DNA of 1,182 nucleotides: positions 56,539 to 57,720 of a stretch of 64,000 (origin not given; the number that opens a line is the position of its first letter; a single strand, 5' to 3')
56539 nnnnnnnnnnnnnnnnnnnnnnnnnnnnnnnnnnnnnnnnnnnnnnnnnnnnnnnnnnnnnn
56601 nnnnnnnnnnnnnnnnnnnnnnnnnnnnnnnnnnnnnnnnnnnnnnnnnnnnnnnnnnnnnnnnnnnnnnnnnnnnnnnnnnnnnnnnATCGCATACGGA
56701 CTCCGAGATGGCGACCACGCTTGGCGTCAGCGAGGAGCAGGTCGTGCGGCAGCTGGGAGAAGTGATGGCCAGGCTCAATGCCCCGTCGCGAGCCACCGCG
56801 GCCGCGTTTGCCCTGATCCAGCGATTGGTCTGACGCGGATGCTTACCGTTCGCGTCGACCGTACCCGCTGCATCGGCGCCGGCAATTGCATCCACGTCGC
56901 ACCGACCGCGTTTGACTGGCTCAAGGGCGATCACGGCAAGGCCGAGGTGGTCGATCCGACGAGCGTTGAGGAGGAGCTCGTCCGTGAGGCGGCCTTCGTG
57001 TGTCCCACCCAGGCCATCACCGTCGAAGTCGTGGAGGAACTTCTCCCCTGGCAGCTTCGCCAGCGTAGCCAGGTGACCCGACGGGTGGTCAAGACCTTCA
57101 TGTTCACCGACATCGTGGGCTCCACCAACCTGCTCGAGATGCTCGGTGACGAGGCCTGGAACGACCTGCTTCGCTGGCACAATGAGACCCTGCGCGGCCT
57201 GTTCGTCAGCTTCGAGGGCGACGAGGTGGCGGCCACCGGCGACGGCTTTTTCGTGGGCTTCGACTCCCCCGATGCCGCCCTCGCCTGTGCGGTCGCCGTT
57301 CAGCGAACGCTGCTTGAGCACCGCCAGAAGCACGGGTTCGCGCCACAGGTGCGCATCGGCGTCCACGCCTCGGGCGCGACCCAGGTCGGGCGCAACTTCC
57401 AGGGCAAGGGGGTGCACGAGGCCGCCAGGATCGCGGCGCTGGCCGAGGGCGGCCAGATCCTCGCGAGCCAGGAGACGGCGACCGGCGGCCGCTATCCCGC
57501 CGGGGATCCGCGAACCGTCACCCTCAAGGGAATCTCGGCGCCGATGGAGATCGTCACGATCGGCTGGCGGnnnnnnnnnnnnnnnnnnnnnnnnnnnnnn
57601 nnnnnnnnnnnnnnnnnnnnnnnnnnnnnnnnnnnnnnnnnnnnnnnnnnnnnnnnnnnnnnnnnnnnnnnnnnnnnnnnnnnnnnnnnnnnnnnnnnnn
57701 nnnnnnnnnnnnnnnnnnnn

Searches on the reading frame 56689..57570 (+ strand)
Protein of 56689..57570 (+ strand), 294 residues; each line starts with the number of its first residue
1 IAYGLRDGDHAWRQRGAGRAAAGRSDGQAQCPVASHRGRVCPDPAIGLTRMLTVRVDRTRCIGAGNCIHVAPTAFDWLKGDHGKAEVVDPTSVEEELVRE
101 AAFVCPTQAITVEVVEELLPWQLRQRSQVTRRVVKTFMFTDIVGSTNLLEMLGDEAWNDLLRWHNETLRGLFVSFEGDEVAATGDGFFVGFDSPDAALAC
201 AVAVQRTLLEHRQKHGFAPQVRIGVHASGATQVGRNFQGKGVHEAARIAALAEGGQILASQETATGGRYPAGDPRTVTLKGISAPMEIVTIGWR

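Call 87: search_protein_families(library=pfam, proteins=[window:56689-57570:+], max_evalue=0.001)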
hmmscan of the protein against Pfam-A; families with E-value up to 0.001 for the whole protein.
window:56689-57570:+ (294 aa): 4 families
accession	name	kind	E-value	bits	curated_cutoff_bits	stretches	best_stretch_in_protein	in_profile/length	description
PF13370.11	Fer4_13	-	2.7e-10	41.2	24.5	1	56-112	1-58/58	4Fe-4S single cluster domain of Ferredoxin I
PF00211.25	Guanylate_cyc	-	6.6e-09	36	21.9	1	136-265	10-153/183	Adenylate and Guanylate cyclase catalytic domain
PF13459.11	Fer4_15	-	1.7e-08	35.5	22.4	1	54-112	1-66/66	4Fe-4S single cluster domain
PF25160.1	LdpA_Fe-S-bd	-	0.00014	22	27.6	0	39-73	11-40/49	LdpA Fe-S cluster-binding domain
